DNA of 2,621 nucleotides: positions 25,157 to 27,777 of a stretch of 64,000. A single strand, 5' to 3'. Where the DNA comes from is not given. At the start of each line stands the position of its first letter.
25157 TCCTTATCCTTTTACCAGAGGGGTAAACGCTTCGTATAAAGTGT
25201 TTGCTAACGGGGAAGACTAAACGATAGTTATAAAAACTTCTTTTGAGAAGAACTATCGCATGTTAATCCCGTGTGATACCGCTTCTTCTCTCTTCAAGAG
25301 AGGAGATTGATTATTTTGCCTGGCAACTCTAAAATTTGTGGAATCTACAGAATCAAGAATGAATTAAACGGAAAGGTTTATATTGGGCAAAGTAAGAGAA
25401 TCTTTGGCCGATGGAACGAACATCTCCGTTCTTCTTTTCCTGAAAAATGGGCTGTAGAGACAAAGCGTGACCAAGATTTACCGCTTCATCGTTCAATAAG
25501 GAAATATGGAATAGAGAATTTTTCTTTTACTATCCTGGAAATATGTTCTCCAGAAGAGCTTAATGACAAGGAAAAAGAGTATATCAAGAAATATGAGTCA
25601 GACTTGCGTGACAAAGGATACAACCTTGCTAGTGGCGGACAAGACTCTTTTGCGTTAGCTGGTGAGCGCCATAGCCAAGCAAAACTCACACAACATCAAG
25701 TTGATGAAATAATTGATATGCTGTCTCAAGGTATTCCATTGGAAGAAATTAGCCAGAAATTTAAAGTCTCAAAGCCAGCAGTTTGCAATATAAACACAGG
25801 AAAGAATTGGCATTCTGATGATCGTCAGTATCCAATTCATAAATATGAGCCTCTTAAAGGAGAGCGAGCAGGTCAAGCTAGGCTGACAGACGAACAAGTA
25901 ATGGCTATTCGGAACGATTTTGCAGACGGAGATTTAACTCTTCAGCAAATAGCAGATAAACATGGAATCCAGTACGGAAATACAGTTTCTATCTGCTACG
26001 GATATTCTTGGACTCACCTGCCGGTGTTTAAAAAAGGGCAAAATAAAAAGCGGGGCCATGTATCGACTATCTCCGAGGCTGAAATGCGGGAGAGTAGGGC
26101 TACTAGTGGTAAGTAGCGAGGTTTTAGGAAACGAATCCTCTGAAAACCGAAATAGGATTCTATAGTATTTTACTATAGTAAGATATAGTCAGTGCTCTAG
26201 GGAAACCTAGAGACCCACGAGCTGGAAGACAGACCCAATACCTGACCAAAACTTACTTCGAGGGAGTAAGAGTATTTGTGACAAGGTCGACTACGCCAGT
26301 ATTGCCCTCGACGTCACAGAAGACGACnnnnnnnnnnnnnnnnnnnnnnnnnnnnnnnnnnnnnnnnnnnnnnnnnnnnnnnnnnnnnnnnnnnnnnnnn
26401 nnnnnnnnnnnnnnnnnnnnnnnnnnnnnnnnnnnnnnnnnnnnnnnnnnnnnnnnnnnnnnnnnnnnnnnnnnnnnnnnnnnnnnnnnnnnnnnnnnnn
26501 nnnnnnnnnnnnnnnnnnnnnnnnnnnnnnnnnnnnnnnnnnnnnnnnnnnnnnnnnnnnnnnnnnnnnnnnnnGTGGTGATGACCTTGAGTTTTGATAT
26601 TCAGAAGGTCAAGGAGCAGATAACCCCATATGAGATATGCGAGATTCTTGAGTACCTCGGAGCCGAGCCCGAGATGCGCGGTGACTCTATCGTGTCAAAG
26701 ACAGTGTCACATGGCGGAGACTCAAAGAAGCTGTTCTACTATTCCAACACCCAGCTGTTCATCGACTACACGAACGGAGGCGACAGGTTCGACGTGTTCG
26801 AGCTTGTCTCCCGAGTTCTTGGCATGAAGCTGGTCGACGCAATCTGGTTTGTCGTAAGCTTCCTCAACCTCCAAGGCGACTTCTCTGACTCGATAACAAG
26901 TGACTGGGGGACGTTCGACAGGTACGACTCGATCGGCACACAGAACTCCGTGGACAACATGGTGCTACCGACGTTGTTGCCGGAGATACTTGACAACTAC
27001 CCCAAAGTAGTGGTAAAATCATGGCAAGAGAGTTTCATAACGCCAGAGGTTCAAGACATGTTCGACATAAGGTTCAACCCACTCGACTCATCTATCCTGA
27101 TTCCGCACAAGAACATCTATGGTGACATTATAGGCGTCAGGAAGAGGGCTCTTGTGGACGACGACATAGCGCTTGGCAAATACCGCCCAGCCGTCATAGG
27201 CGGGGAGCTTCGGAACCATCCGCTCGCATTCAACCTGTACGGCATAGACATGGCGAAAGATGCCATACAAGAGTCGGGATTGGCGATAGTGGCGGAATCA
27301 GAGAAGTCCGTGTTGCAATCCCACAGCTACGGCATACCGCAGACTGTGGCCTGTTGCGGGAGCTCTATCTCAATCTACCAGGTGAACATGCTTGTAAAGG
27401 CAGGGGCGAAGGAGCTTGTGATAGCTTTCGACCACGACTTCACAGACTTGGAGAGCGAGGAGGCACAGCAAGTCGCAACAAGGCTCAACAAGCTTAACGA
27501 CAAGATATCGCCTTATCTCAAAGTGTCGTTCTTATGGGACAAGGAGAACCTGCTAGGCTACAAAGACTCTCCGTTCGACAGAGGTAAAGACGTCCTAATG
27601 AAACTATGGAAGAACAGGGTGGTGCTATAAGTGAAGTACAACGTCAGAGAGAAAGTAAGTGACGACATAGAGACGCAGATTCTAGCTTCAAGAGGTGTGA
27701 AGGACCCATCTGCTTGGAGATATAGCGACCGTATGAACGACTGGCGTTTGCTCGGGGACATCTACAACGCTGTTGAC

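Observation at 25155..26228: Group I intron with a GIY-YIG homing endonuclease interrupts the DnaB-like helicase at the conserved QLN/H4 region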

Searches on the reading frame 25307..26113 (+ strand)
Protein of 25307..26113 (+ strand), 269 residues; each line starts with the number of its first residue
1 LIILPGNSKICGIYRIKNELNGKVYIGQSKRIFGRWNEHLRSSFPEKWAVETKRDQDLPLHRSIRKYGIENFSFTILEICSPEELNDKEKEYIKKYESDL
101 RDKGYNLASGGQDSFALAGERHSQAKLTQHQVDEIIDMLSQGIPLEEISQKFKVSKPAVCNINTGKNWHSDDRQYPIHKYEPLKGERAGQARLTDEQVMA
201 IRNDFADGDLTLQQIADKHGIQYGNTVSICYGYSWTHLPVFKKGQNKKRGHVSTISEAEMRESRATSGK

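Call 4: search_protein_families(library=pfam, proteins=[window:25307-26113:+], max_evalue=0.01)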
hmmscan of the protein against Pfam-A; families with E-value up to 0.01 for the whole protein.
window:25307-26113:+ (269 aa): 5 families
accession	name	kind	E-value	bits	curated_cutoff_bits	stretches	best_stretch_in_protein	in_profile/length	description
PF01541.30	GIY-YIG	-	5.8e-10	39.8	22.6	1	11-105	2-77/78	GIY-YIG catalytic domain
PF04545.22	Sigma70_r4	-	0.00066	19.6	24.1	0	192-221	4-32/50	Sigma-70, region 4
PF04297.20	UPF0122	-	0.00068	20.3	22.7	0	125-161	16-52/101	Putative helix-turn-helix protein, YlxM / p13 like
PF13384.12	HTH_23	-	0.00068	19.8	24.6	0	135-162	10-37/50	Homeodomain-like domain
PF02796.21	HTH_7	-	0.0029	18.1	23.8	0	126-156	5-35/45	Helix-turn-helix domain of resolvase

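Call 8: search_dna_similar(query=window:25307-26113:+, collection=phages, mode=protein, max_rows=30)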
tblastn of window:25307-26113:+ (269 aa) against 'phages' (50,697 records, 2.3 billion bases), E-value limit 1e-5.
Records with a match: 431; places in all: 500; records where one place covers at least 80% of the query: 18.
Best place of each record, by identity: <60% 431.
By first word of the organism name: Salmonella 147; Klebsiella 41; Escherichia 33; Flavobacterium 29; Bacillus 28; uncultured 22; Enterococcus 14; Prevotella 14; Vibrio 12; Staphylococcus 11; and 26 more.
By host as written in the record: - 74; Salmonella enterica 26; Klebsiella pneumoniae 20; Salmonella enterica subsp. enterica serovar Enteritidis PT1 15; Prevotella sp. 14; Salmonella enterica subsp. enterica serovar Typhimurium 12; Flavobacterium psychrophilum 950106-1/1 12; Escherichia coli O157:H7 11; and 140 more.
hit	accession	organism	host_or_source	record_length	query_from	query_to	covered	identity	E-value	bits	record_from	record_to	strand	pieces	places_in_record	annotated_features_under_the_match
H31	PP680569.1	Enterococcus phage VRE9_3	Enterococcus faecium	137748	10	255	91%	34.9%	3e-35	139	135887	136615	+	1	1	homing endonuclease | hypothetical protein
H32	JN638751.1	Bacillus phage G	Bacillus megaterium str. ATCC 43725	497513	10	253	91%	30.3%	7e-17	86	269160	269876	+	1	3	355: gp355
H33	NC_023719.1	Bacillus phage G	Bacillus megaterium str. ATCC 43725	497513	10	253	91%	30.3%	7e-17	86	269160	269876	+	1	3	355: homing endonuclease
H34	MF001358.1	Enterococcus phage EF1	Enterococcus faecalis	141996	9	232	83%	32.6%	6e-24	106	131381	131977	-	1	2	hypothetical protein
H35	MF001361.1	Enterococcus phage EF5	Enterococcus faecalis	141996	9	232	83%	32.6%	6e-24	106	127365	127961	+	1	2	hypothetical protein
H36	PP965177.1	Bacillus phage KoopaTroopa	Bacillus thuringiensis serovar kurstaki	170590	13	240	85%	28.6%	2e-15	81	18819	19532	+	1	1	GIY-YIG nuclease family protein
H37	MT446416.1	Escherichia virus TH47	Escherichia coli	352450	12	257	91%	26.4%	2e-13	76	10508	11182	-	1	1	record has no annotation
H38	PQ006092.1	bajarodcaudo virus 1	Chaetodipus spinatus feces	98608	13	221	78%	30.5%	1e-15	82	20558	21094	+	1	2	intron associated endonuclease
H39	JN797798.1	Bacillus phage BCU4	Bacillus cereus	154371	13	240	85%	27.4%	9e-16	82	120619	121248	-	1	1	putative endonuclease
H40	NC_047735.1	Bacillus phage BCU4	Bacillus cereus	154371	13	240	85%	27.4%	9e-16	82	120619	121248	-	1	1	putative endonuclease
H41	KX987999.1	Bacillus phage BCP12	Bacillus cereus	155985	13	240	85%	27.4%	9e-16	82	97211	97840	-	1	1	putative endonuclease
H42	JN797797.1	Bacillus phage BCP78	Bacillus cereus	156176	13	240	85%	27.4%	9e-16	82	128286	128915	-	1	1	putative endonuclease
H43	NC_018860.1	Bacillus phage BCP78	Bacillus cereus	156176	13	240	85%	27.4%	9e-16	82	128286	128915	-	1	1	homing endonuclease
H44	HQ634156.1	Vibrio phage PWH3a-P1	Vibrio natriegens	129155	17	221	76%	30.0%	7e-19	92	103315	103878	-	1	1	anaerobic ribonucleoside triphosphate reductase (x2)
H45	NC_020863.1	Vibrio phage PWH3a-P1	Vibrio natriegens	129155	17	221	76%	30.0%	7e-19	92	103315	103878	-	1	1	anaerobic ribonucleoside reductase large subunit | anaerobic ribonucleoside triphosphate reductase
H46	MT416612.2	Bacillus phage YungSlug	Bacillus thuringiensis kurstaki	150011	3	238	88%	25.8%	2e-11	69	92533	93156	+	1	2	endonuclease | DNA helicase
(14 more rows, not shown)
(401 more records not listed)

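Call 29: search_solved_structures(query=window:25316-26113:+, max_evalue=1, show_alignments=2)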
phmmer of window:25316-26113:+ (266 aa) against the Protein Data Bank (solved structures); distinct sequences matched with E-value up to 1: 2.
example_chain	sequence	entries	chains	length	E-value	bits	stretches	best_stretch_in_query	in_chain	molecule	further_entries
1mk0_A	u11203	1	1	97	1.3e-06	31.6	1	8-106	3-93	Intron-associated endonuclease 1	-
1ln0_A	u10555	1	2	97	1.6e-06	31.3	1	8-106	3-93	intron-associated endonuclease 1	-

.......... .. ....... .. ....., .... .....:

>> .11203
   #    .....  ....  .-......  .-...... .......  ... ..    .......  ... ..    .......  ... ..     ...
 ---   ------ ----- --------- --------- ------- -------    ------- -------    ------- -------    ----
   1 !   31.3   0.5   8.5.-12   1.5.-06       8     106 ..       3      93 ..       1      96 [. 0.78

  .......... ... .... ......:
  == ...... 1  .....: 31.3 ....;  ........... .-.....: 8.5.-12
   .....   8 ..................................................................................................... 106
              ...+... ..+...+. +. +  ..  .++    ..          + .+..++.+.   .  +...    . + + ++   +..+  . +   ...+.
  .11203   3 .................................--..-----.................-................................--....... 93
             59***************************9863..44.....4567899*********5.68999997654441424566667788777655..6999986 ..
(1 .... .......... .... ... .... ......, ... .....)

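Call 53: search_protein_families(library=phrogs, proteins=[window:25316-26113:+], max_evalue=0.001)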
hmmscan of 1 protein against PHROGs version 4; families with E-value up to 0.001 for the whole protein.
window:25316-26113:+ (266 aa): 11 families
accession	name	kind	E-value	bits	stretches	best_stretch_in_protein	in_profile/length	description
phrog_7168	-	DNA, RNA and nucleotide metabolism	1.3e-35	124.3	1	9-216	3-201/284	homing endonuclease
phrog_314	-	DNA, RNA and nucleotide metabolism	9.8e-33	114.9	1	4-127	175-303/574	homing endonuclease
phrog_5123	-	DNA, RNA and nucleotide metabolism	2.8e-15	57.5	1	9-128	3-110/152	homing endonuclease with GIY-YIG motif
phrog_19446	-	DNA, RNA and nucleotide metabolism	3.9e-13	50.5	1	9-117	3-103/254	homing endonuclease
phrog_6156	-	DNA, RNA and nucleotide metabolism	3.8e-10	40.5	1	109-167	171-229/261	endonuclease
phrog_59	-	DNA, RNA and nucleotide metabolism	1.9e-05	25.2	1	112-260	245-344/423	HNH endonuclease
phrog_323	-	transcription regulation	3.5e-05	24.5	0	110-158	141-183/319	transcriptional regulator, D5-like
phrog_1303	-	DNA, RNA and nucleotide metabolism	0.00034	21.4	0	119-220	19-111/184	DNA binding protein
phrog_517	-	DNA, RNA and nucleotide metabolism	0.00056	21.8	0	82-152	46-114/128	HTH DNA binding protein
phrog_4629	-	DNA, RNA and nucleotide metabolism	0.00077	20.4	0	189-229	36-75/87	HTH DNA binding domain protein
phrog_5735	-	unknown function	0.00092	20.3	0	82-158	18-82/88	-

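Call 68: get_annotated_region(hit=H46, flank=2500)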
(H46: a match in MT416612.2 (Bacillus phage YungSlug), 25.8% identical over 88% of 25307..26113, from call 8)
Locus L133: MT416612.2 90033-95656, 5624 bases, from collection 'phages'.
description: Bacillus phage YungSlug, complete genome.
organism: Bacillus phage YungSlug (NCBI taxid 2736257)
taxonomy: Viruses; Duplodnaviria; Heunggongvirae; Uroviricota; Caudoviricetes; Herelleviridae; Spounavirinae
host: Bacillus thuringiensis kurstaki; source: soil; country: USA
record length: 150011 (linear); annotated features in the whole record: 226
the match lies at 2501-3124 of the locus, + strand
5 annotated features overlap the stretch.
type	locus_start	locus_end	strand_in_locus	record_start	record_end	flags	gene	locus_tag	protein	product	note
CDS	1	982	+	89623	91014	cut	-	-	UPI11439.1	DNA binding protein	-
CDS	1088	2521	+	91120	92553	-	-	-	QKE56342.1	DNA helicase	-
CDS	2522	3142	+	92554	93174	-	-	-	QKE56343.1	endonuclease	-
CDS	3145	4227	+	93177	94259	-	-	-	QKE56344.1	recombination exonuclease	-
CDS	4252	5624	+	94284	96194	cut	-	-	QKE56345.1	DNA binding protein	-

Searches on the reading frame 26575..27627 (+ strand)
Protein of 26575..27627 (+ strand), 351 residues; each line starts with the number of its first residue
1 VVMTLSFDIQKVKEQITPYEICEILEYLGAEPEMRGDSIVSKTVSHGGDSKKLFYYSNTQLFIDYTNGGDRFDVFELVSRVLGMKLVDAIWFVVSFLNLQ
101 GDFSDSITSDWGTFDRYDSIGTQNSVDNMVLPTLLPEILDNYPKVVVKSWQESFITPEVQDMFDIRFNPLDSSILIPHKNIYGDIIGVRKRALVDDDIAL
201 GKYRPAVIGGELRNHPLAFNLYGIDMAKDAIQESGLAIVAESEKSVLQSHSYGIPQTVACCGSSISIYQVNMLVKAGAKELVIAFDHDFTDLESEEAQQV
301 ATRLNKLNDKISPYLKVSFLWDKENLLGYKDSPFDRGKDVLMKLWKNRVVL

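Call 4: search_protein_families(library=pfam, proteins=[window:26575-27627:+], max_evalue=0.01)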
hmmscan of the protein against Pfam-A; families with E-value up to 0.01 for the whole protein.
window:26575-27627:+ (351 aa): 3 families
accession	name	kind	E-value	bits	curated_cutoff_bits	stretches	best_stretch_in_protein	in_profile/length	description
PF13662.12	Toprim_4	-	3.4e-05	24.4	25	1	236-289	2-61/85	Toprim domain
PF01751.28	Toprim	-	0.0045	17.6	23.1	1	238-288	3-66/96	Toprim domain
PF13155.12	Toprim_2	-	0.0091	16.8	22.1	0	239-288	2-52/88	Toprim-like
